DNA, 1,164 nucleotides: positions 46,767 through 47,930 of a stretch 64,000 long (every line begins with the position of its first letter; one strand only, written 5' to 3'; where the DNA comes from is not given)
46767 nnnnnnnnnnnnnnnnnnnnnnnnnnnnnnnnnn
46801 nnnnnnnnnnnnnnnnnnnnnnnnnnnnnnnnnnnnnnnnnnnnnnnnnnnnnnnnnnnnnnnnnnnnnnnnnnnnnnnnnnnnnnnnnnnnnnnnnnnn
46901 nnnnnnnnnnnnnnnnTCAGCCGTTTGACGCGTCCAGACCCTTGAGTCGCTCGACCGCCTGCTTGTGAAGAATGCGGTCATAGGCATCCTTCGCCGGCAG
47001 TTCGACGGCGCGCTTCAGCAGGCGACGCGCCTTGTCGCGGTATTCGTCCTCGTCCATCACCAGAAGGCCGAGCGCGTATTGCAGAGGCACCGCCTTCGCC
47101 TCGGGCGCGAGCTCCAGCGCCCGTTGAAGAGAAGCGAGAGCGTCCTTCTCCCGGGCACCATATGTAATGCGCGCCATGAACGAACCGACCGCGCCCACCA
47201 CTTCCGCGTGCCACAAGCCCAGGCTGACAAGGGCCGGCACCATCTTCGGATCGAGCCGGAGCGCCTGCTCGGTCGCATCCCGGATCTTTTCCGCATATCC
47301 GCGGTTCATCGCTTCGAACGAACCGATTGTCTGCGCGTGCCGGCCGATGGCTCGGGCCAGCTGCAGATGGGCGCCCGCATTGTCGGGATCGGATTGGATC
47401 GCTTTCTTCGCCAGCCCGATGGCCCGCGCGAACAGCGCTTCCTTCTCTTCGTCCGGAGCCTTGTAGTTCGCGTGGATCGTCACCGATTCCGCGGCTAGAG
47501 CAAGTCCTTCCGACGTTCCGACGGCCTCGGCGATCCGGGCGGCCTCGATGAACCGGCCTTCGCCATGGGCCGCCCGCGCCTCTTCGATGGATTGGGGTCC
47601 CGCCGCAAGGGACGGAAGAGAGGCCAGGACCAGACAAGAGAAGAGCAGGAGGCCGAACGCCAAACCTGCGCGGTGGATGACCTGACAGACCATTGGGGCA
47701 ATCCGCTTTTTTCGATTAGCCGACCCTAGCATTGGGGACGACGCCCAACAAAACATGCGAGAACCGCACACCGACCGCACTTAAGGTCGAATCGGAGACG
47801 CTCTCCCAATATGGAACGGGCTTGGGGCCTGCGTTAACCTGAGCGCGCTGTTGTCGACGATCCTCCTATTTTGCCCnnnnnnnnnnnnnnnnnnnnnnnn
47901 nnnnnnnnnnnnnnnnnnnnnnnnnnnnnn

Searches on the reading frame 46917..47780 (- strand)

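Call 37: search_protein_families(library=pfam, proteins=[window:46917-47780:-])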
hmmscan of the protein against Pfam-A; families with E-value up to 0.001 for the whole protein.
window:46917-47780:- (287 aa): 3 families
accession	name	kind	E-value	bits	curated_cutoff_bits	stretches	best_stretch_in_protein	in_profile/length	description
PF23914.1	TPR_CcmH_CycH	-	4.9e-08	33.4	42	1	211-264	66-119/158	Cytochrome c-type biogenesis protein H TPR domain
PF13414.12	TPR_11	-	1.1e-05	25.5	26.8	0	125-144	18-37/42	TPR repeat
PF13431.12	TPR_17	-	0.00028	21.3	24.4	0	123-150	1-28/34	Tetratricopeptide repeat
